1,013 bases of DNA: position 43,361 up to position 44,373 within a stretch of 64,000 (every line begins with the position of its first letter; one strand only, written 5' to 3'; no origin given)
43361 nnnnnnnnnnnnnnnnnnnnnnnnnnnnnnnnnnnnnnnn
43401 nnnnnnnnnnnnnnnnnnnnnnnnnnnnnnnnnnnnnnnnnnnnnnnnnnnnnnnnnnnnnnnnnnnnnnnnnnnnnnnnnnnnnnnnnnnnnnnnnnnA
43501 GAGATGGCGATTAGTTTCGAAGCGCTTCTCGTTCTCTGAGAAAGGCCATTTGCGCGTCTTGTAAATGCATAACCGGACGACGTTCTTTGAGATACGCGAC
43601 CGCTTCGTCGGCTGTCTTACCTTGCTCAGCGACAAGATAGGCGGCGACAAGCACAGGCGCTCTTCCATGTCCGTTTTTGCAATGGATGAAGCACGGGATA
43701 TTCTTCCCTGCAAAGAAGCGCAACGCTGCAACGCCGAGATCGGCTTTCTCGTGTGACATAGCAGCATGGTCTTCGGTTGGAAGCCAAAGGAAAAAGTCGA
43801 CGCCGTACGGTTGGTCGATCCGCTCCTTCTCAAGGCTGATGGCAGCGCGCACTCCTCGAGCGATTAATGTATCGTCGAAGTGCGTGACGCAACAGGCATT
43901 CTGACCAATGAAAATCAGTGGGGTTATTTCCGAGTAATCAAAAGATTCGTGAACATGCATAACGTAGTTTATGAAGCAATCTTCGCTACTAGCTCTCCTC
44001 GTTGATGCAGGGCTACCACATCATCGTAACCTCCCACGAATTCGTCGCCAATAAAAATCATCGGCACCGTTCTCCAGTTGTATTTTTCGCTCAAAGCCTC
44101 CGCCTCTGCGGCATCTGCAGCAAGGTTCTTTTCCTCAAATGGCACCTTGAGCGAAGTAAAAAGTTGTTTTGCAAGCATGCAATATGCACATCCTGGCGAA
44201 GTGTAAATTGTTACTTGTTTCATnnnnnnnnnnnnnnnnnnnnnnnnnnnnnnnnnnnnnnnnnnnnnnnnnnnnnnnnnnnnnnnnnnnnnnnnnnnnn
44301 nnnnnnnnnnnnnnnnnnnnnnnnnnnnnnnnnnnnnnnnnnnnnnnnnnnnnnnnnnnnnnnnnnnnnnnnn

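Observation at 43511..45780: Translationally coupled operon: Cys-rich peptide, FAD disulfide reductase, glutaredoxin, CX5R phosphatase (Grx-coupled arsenate-reductase-like triad)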

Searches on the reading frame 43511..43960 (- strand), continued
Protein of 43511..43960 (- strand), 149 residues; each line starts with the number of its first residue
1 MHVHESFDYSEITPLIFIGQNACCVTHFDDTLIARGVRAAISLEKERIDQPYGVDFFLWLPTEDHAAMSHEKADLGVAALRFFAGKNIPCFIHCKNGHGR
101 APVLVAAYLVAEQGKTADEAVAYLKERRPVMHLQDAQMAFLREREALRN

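Call 64: search_protein_families(library=pfam, proteins=[P0260, P0279, P0264, P0292, P0351, P0352, P0350, P0314, P0368, P0251], max_evalue=0.001)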
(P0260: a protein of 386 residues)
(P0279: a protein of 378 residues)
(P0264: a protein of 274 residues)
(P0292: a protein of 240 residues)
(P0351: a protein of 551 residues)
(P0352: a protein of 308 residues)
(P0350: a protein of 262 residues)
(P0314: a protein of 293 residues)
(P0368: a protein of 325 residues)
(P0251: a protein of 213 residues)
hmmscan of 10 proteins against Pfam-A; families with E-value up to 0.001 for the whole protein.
P0260 (386 aa): 5 families
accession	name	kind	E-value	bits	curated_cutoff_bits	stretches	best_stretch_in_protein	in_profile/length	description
PF00834.25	Ribul_P_3_epim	-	4.2e-29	101.8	21.1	1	16-207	3-197/198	Ribulose-phosphate 3 epimerase family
PF00782.25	DSPc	-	7.1e-15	55.4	33.5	1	283-373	35-127/133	Dual specificity phosphatase, catalytic domain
PF22785.1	Tc-R-P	-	1.9e-07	32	27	1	268-346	22-105/106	Polymorphic toxin system, DSP-PTPase phosphatase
PF22784.1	PTP-SAK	-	2.1e-05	25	27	1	289-352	56-119/153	Swiss Army Knife protein, DSP-PTPase phosphatase domain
PF22741.1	PTP-NADK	-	0.00032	20.6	27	1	292-356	81-145/163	DSP-PTPase phosphatase fused to NAD+ Kinase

P0279 (378 aa): 4 families
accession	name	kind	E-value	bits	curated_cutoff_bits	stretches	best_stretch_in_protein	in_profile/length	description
PF00834.25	Ribul_P_3_epim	-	1.6e-35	122.8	21.1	1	7-203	1-197/198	Ribulose-phosphate 3 epimerase family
PF00782.25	DSPc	-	3.5e-18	66.1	33.5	1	259-374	12-132/133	Dual specificity phosphatase, catalytic domain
PF22785.1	Tc-R-P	-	1.6e-10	41.9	27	1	260-342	18-105/106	Polymorphic toxin system, DSP-PTPase phosphatase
PF22784.1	PTP-SAK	-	4.1e-05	24.1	27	1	288-344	59-115/153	Swiss Army Knife protein, DSP-PTPase phosphatase domain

P0264 (274 aa): 5 families
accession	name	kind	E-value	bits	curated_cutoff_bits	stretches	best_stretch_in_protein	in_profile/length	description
PF00782.25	DSPc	-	3.8e-13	49.8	33.5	1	175-262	38-127/133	Dual specificity phosphatase, catalytic domain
PF22785.1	Tc-R-P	-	2.8e-10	41.1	27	1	152-234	17-104/106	Polymorphic toxin system, DSP-PTPase phosphatase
PF22784.1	PTP-SAK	-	3.5e-06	27.6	27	1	182-232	60-110/153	Swiss Army Knife protein, DSP-PTPase phosphatase domain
PF00102.32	Y_phosphatase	-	1.1e-05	25.7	20.9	1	156-249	113-214/234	Protein-tyrosine phosphatase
PF22741.1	PTP-NADK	-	0.00057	19.8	27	1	183-237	83-137/163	DSP-PTPase phosphatase fused to NAD+ Kinase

P0292 (240 aa): 6 families
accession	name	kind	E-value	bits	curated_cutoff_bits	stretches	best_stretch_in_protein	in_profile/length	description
PF00782.25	DSPc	-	2.2e-14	53.9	33.5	1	114-233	8-131/133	Dual specificity phosphatase, catalytic domain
PF22785.1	Tc-R-P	-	5.8e-13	49.7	27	1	128-200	29-103/106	Polymorphic toxin system, DSP-PTPase phosphatase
PF22784.1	PTP-SAK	-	1e-09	39.1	27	1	142-234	53-141/153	Swiss Army Knife protein, DSP-PTPase phosphatase domain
PF22741.1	PTP-NADK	-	1.8e-07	31.1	27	1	146-216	79-149/163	DSP-PTPase phosphatase fused to NAD+ Kinase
PF14566.11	PTPlike_phytase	-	0.00013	22.5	27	1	144-199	102-156/158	Inositol hexakisphosphate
PF00102.32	Y_phosphatase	-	0.00036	20.7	20.9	1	139-228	132-227/234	Protein-tyrosine phosphatase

P0351 (551 aa): 5 families
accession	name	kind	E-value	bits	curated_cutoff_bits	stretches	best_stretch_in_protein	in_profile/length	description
PF22785.1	Tc-R-P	-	7.4e-16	59.1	27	1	33-119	14-105/106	Polymorphic toxin system, DSP-PTPase phosphatase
PF22784.1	PTP-SAK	-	2e-14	54.4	27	1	38-161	27-150/153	Swiss Army Knife protein, DSP-PTPase phosphatase domain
PF00782.25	DSPc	-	1e-12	48.5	33.5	1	25-147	2-128/133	Dual specificity phosphatase, catalytic domain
PF22741.1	PTP-NADK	-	4.4e-11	42.9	27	1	25-133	31-149/163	DSP-PTPase phosphatase fused to NAD+ Kinase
PF00102.32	Y_phosphatase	-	2.9e-07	30.8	20.9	1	75-144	151-226/234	Protein-tyrosine phosphatase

P0352 (308 aa): 8 families
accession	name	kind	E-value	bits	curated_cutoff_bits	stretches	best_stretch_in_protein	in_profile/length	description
PF22785.1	Tc-R-P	-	2.3e-14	54.2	27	1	67-151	18-105/106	Polymorphic toxin system, DSP-PTPase phosphatase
PF00782.25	DSPc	-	1.3e-13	51.4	33.5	1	55-183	2-132/133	Dual specificity phosphatase, catalytic domain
PF22784.1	PTP-SAK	-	1.7e-12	48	27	1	90-155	52-117/153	Swiss Army Knife protein, DSP-PTPase phosphatase domain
PF22741.1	PTP-NADK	-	8.8e-11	41.9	27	1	55-157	31-141/163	DSP-PTPase phosphatase fused to NAD+ Kinase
PF18348.7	SH3_16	-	7.5e-08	32.5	25.8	0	213-247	17-49/49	Bacterial dipeptidyl-peptidase Sh3 domain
PF00018.34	SH3_1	-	2.9e-07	30.4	22.9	1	211-243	16-47/48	SH3 domain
PF07653.23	SH3_2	-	6.2e-07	29.4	21.8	0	195-249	2-54/55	Variant SH3 domain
PF08239.17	SH3_3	-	0.00013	22.5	27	0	212-243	20-49/54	Bacterial SH3 domain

P0350 (262 aa): 4 families
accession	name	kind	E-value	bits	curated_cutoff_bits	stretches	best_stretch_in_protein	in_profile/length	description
PF00782.25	DSPc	-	5.2e-15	55.9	33.5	1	44-160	12-130/133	Dual specificity phosphatase, catalytic domain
PF22785.1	Tc-R-P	-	2.4e-14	54.2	27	1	42-130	15-105/106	Polymorphic toxin system, DSP-PTPase phosphatase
PF22784.1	PTP-SAK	-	6.7e-14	52.6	27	1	41-141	22-124/153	Swiss Army Knife protein, DSP-PTPase phosphatase domain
PF22741.1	PTP-NADK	-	3.3e-07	30.3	27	1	31-140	29-145/163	DSP-PTPase phosphatase fused to NAD+ Kinase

P0314 (293 aa): 1 family
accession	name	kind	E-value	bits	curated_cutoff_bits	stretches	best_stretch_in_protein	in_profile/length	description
PF00171.27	Aldedh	-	1.5e-35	123.1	23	1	120-269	31-179/461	Aldehyde dehydrogenase family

P0368 (325 aa): 7 families
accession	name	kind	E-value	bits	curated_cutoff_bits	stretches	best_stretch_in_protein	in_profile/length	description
PF00782.25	DSPc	-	1.9e-37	128.5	33.5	2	170-298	1-130/133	Dual specificity phosphatase, catalytic domain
PF22785.1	Tc-R-P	-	6.2e-14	52.9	27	1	179-266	14-104/106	Polymorphic toxin system, DSP-PTPase phosphatase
PF22784.1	PTP-SAK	-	7.7e-11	42.7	27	1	180-270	23-116/153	Swiss Army Knife protein, DSP-PTPase phosphatase domain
PF22741.1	PTP-NADK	-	4e-08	33.3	27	1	208-277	76-144/163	DSP-PTPase phosphatase fused to NAD+ Kinase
PF04179.17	Init_tRNA_PT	-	4.9e-07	30.4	22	0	64-107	20-65/114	Rit1 DUSP-like domain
PF00102.32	Y_phosphatase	-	1.9e-06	28.1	20.9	1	231-266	158-194/234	Protein-tyrosine phosphatase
PF14566.11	PTPlike_phytase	-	0.0003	21.3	27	0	214-262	107-155/158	Inositol hexakisphosphate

P0251 (213 aa): 4 families
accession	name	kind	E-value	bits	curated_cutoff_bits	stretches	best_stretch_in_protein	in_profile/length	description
PF00782.25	DSPc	-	6.5e-11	42.6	33.5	1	114-201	42-131/133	Dual specificity phosphatase, catalytic domain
PF22785.1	Tc-R-P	-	2.2e-08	35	27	1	89-170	19-105/106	Polymorphic toxin system, DSP-PTPase phosphatase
PF22784.1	PTP-SAK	-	1.2e-07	32.3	27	1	111-172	54-115/153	Swiss Army Knife protein, DSP-PTPase phosphatase domain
PF22741.1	PTP-NADK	-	3.8e-05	23.6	27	1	116-173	81-138/163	DSP-PTPase phosphatase fused to NAD+ Kinase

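Call 71: search_protein_families(library=pfam, proteins=[L023:4650-7004:+], max_evalue=0.00001)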
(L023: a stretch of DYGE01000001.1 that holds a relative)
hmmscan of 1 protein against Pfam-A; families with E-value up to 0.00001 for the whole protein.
L023:4650-7004:+ (784 aa): 4 families
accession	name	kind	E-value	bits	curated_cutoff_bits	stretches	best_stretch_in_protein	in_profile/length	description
PF02781.21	G6PD_C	-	1.5e-85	287.3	27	1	196-477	1-290/296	Glucose-6-phosphate dehydrogenase, C-terminal domain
PF00479.28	G6PD_N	-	1.9e-56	192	22.1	1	12-194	1-183/183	Glucose-6-phosphate dehydrogenase, NAD binding domain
PF03446.21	NAD_binding_2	-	1.5e-41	142.5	21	1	488-640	1-154/161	NAD binding domain of 6-phosphogluconate dehydrogenase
PF00393.24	6PGD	-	3.8e-20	72.9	27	1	653-762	1-116/290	6-phosphogluconate dehydrogenase, C-terminal domain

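Call 76: search_protein_families(library=pfam, proteins=[P0288, P0301, P0329, P0336, P0339, P0363, P0387, P0373, P0379, P0390], max_evalue=0.0001)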
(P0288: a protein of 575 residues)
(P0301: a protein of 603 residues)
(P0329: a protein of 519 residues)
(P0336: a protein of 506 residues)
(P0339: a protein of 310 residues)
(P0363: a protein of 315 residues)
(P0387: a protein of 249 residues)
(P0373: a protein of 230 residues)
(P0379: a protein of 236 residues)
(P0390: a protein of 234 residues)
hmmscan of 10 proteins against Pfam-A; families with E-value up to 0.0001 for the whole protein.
P0288 (575 aa): 9 families
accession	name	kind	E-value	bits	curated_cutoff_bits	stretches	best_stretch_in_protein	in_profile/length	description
PF22784.1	PTP-SAK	-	1.6e-70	236.5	27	3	419-542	2-120/153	Swiss Army Knife protein, DSP-PTPase phosphatase domain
PF22785.1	Tc-R-P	-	3.6e-60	201.5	27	3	85-183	11-105/106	Polymorphic toxin system, DSP-PTPase phosphatase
PF00782.25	DSPc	-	1.1e-46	158.4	33.5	3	95-185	16-101/133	Dual specificity phosphatase, catalytic domain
PF22741.1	PTP-NADK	-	1.1e-42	145.7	27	3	94-194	45-146/163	DSP-PTPase phosphatase fused to NAD+ Kinase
PF14566.11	PTPlike_phytase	-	8.1e-30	104.4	27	3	462-530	87-154/158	Inositol hexakisphosphate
PF00102.32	Y_phosphatase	-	4.9e-19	69.3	20.9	2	133-182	143-194/234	Protein-tyrosine phosphatase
PF03162.18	Y_phosphatase2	-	1.8e-14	54.1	27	0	257-351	18-111/165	Tyrosine phosphatase family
PF13350.11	Y_phosphatase3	-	1.3e-11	45.4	22.2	0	493-530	116-149/240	Tyrosine phosphatase family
PF05706.17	CDKN3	-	1.3e-11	44.9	20.7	0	456-532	81-156/168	Cyclin-dependent kinase inhibitor 3 (CDKN3)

P0301 (603 aa): 10 families
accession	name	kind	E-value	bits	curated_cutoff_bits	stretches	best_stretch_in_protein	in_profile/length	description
PF22784.1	PTP-SAK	-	2.7e-84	281.2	27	4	303-438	3-153/153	Swiss Army Knife protein, DSP-PTPase phosphatase domain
PF22785.1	Tc-R-P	-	5.3e-69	229.9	27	4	321-408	13-103/106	Polymorphic toxin system, DSP-PTPase phosphatase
PF22741.1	PTP-NADK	-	2e-46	157.8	27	4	499-585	76-160/163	DSP-PTPase phosphatase fused to NAD+ Kinase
PF00782.25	DSPc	-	7.2e-44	149.3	33.5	3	477-589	16-130/133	Dual specificity phosphatase, catalytic domain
PF00102.32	Y_phosphatase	-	1.2e-23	84.4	20.9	3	365-440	148-230/234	Protein-tyrosine phosphatase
PF14566.11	PTPlike_phytase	-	1.2e-20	74.6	27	2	500-553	102-154/158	Inositol hexakisphosphate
PF13350.11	Y_phosphatase3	-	7.1e-12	46.2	22.2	0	368-406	113-150/240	Tyrosine phosphatase family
PF03162.18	Y_phosphatase2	-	2.2e-08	34.3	27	0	449-574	4-132/165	Tyrosine phosphatase family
PF05706.17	CDKN3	-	1.2e-07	32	20.7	0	211-259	108-156/168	Cyclin-dependent kinase inhibitor 3 (CDKN3)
PF14671.11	DSPn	-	1.3e-07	32.5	28.2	0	508-572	38-109/140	Dual specificity protein phosphatase, N-terminal half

P0329 (519 aa): 9 families
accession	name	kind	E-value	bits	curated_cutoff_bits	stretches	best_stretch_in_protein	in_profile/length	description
PF22784.1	PTP-SAK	-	1.3e-63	214.1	27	2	70-208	2-152/153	Swiss Army Knife protein, DSP-PTPase phosphatase domain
PF22785.1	Tc-R-P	-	1.7e-45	154.3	27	2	85-179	3-103/106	Polymorphic toxin system, DSP-PTPase phosphatase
PF00782.25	DSPc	-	8.4e-38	129.6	33.5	2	391-499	11-120/133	Dual specificity phosphatase, catalytic domain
PF22741.1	PTP-NADK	-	2.3e-32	112.1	27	2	415-504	72-159/163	DSP-PTPase phosphatase fused to NAD+ Kinase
PF14566.11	PTPlike_phytase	-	1.3e-19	71.3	27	2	107-175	86-153/158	Inositol hexakisphosphate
PF00102.32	Y_phosphatase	-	1.6e-19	70.9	20.9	2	430-507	146-229/234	Protein-tyrosine phosphatase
PF13350.11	Y_phosphatase3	-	1.4e-10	42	22.2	0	139-183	116-155/240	Tyrosine phosphatase family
PF05706.17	CDKN3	-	6.1e-09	36.2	20.7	0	417-485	98-167/168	Cyclin-dependent kinase inhibitor 3 (CDKN3)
PF03162.18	Y_phosphatase2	-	4.2e-06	26.9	27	0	99-175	30-111/165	Tyrosine phosphatase family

P0336 (506 aa): 8 families
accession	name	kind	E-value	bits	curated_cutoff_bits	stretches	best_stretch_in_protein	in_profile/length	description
PF22784.1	PTP-SAK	-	2.9e-58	196.7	27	2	68-205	3-153/153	Swiss Army Knife protein, DSP-PTPase phosphatase domain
PF22785.1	Tc-R-P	-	3.6e-46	156.5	27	2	372-469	2-105/106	Polymorphic toxin system, DSP-PTPase phosphatase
PF22741.1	PTP-NADK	-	9.6e-31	106.8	27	2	410-496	76-161/163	DSP-PTPase phosphatase fused to NAD+ Kinase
PF00782.25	DSPc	-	9.2e-29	100.4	33.5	2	100-197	20-119/133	Dual specificity phosphatase, catalytic domain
PF14566.11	PTPlike_phytase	-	6.8e-20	72.2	27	2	401-463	92-153/158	Inositol hexakisphosphate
PF00102.32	Y_phosphatase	-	9.7e-20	71.6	20.9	2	127-208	143-231/234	Protein-tyrosine phosphatase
PF05706.17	CDKN3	-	1.8e-13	51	20.7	1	404-467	94-157/168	Cyclin-dependent kinase inhibitor 3 (CDKN3)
PF13350.11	Y_phosphatase3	-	1.5e-07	32.1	22.2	0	134-173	115-150/240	Tyrosine phosphatase family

P0339 (310 aa): 8 families
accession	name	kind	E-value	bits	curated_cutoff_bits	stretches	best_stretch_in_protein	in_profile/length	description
PF22784.1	PTP-SAK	-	3.3e-49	167.3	27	2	7-142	2-152/153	Swiss Army Knife protein, DSP-PTPase phosphatase domain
PF22785.1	Tc-R-P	-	1.2e-39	135.5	27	2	26-113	13-103/106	Polymorphic toxin system, DSP-PTPase phosphatase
PF00782.25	DSPc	-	3.4e-29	101.8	33.5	2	189-301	13-127/133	Dual specificity phosphatase, catalytic domain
PF22741.1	PTP-NADK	-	1.1e-25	90.3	27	2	215-298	77-158/163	DSP-PTPase phosphatase fused to NAD+ Kinase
PF14566.11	PTPlike_phytase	-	4e-18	66.4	27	2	51-109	96-153/158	Inositol hexakisphosphate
PF00102.32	Y_phosphatase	-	9.9e-18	65.1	20.9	2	208-303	133-230/234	Protein-tyrosine phosphatase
PF03162.18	Y_phosphatase2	-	1.7e-06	28.2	27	0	163-267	3-111/165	Tyrosine phosphatase family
PF13350.11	Y_phosphatase3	-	5.3e-06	27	22.2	0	76-119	116-157/240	Tyrosine phosphatase family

P0363 (315 aa): 4 families
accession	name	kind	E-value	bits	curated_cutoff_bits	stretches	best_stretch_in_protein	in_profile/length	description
PF22785.1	Tc-R-P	-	1.8e-16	61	27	1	70-160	12-105/106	Polymorphic toxin system, DSP-PTPase phosphatase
PF00782.25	DSPc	-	4.7e-16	59.2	33.5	1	68-191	6-131/133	Dual specificity phosphatase, catalytic domain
PF22741.1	PTP-NADK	-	4.4e-13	49.4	27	1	53-171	20-146/163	DSP-PTPase phosphatase fused to NAD+ Kinase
PF22784.1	PTP-SAK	-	4.8e-12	46.6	27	1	69-175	19-125/153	Swiss Army Knife protein, DSP-PTPase phosphatase domain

P0387 (249 aa): 4 families
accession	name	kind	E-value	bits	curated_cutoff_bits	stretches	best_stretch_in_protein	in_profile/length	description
PF00782.25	DSPc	-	6.8e-16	58.7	33.5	1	4-114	17-130/133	Dual specificity phosphatase, catalytic domain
PF22785.1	Tc-R-P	-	9.2e-15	55.5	27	1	2-85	20-106/106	Polymorphic toxin system, DSP-PTPase phosphatase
PF22784.1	PTP-SAK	-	1.9e-12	47.9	27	1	5-125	31-150/153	Swiss Army Knife protein, DSP-PTPase phosphatase domain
PF22741.1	PTP-NADK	-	9.8e-10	38.5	27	1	2-92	45-143/163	DSP-PTPase phosphatase fused to NAD+ Kinase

P0373 (230 aa): 4 families
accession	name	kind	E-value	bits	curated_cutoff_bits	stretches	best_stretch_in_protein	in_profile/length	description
PF00782.25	DSPc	-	1.1e-15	58.1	33.5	1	49-164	14-131/133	Dual specificity phosphatase, catalytic domain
PF22785.1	Tc-R-P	-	2e-13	51.2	27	1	45-133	15-105/106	Polymorphic toxin system, DSP-PTPase phosphatase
PF22784.1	PTP-SAK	-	6e-13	49.5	27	1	45-163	23-139/153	Swiss Army Knife protein, DSP-PTPase phosphatase domain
PF22741.1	PTP-NADK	-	1e-05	25.4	27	1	43-144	38-149/163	DSP-PTPase phosphatase fused to NAD+ Kinase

P0379 (236 aa): 4 families
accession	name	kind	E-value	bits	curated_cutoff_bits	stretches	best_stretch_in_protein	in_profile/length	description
PF00782.25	DSPc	-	4.5e-19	69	33.5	1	94-221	1-130/133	Dual specificity phosphatase, catalytic domain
PF22785.1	Tc-R-P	-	3.2e-15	57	27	1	103-191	14-105/106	Polymorphic toxin system, DSP-PTPase phosphatase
PF22784.1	PTP-SAK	-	1.6e-09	38.4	27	1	104-192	23-114/153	Swiss Army Knife protein, DSP-PTPase phosphatase domain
PF22741.1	PTP-NADK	-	4.3e-08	33.1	27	1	93-200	29-144/163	DSP-PTPase phosphatase fused to NAD+ Kinase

P0390 (234 aa): 4 families
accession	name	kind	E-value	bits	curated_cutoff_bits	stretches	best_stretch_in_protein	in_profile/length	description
PF00782.25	DSPc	-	2.4e-18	66.7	33.5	1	73-198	5-132/133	Dual specificity phosphatase, catalytic domain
PF22785.1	Tc-R-P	-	1e-14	55.4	27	1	78-166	14-105/106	Polymorphic toxin system, DSP-PTPase phosphatase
PF22784.1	PTP-SAK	-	1.4e-11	45.1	27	1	80-173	24-120/153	Swiss Army Knife protein, DSP-PTPase phosphatase domain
PF22741.1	PTP-NADK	-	3.6e-10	39.9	27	1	69-173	30-142/163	DSP-PTPase phosphatase fused to NAD+ Kinase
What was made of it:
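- Tried and rejected: They turned out to be tandem DSP repeats of other families (call 76).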

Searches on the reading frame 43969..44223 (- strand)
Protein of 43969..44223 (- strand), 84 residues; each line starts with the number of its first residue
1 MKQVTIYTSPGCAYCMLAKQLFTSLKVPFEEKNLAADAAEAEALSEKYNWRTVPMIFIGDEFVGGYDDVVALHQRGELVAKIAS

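Call 3: search_protein_families(library=pfam, proteins=[window:43969-44223:-], max_evalue=0.01)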
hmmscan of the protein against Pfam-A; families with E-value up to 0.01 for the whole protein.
window:43969-44223:- (84 aa): 6 families
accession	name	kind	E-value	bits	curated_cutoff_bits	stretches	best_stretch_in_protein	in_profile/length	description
PF00462.30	Glutaredoxin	-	4.7e-19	68.8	22.9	1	4-63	1-60/60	Glutaredoxin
PF13192.12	Thioredoxin_3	-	0.0002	21.7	24.8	1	3-63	2-60/76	Thioredoxin domain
PF13417.12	GST_N_3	-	0.00052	20.7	22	1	7-64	2-58/75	Glutathione S-transferase, N-terminal domain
PF13098.12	Thioredoxin_2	-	0.0032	18.2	27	0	4-61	9-84/104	Thioredoxin-like domain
PF01323.26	DSBA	-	0.0054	17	25.6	0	33-74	147-188/191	DSBA-like thioredoxin domain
PF05768.20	Glrx-like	-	0.0055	17.5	26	1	3-60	1-57/77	Glutaredoxin-like domain (DUF836)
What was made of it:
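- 43969..44223 (-): Dithiol glutaredoxin (84 aa) with CAYC, RTVP and GGYDD motifs; its start overlaps the reductase stop (ATGA). PF00462 68.8 bits (call 3).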

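Call 4: search_protein_families(library=ncbifam, proteins=[window:43969-44223:-], max_evalue=0.01)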
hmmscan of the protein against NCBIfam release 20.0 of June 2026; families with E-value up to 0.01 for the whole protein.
window:43969-44223:- (84 aa): 24 families
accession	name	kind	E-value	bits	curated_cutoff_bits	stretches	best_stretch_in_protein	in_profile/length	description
TIGR02181.1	GRX_bact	equivalog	1.3e-20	73.4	90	1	4-78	1-76/80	glutaredoxin 3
TIGR02196.1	GlrX_YruB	hypoth_equivalog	1.1e-16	61.1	88.55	1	3-67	1-65/74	glutaredoxin-like protein, YruB-family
NF007923.0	PRK10638.1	equivalog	1.8e-16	60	129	1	1-78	1-78/83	glutaredoxin 3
TIGR02180.1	GRX_euk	equivalog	4.3e-14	52.5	87.25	1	4-81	1-83/84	glutaredoxin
NF041212.1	Uxx_star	subfamily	5.1e-12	45.8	66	1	4-63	1-61/70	Uxx-star family glutaredoxin-like (seleno)protein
TIGR00365.1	TIGR00365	equivalog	1.6e-11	44.2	117.1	1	8-82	23-97/99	Grx4 family monothiol glutaredoxin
TIGR02189.1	GlrX-like_plant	paralog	2.4e-11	43.4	93.8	1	2-82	8-91/99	glutaredoxin-like family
NF009398.0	PRK12759.1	equivalog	1e-10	41.2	649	1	1-82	1-88/410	bifunctional gluaredoxin/ribonucleoside-diphosphate reductase subunit beta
TIGR02190.1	GlrX-dom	hypoth_equivalog_domain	2.1e-10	40.4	99.3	1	2-70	8-75/79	glutaredoxin-family domain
NF008401.0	PRK11200.1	equivalog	4.6e-09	36.3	84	1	3-74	2-80/87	GrxA family glutaredoxin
TIGR02194.1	GlrX_NrdH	subfamily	5.4e-08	32.9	85.75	1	4-66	1-63/72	glutaredoxin-like protein NrdH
NF045501.1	HUGP_GUXX-star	exception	2.3e-07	30.6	325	1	2-66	165-230/236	HUGP/GUXX-star fusion selenoprotein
NF041211.1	gluta_UXX_star_2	equivalog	2.6e-07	30.5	100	1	4-68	1-66/71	UXX-star (seleno)protein family 2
TIGR02183.1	GRXA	equivalog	7.8e-07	29.2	106.5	1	4-73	2-78/86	GrxA family glutaredoxin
NF008086.0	PRK10824.1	equivalog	1.6e-06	28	205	1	10-81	28-99/115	Grx4 family monothiol glutaredoxin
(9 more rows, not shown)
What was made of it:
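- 43969..44223 (-): Grx3 model 73 bits, below its cut-off of 90 (call 4).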
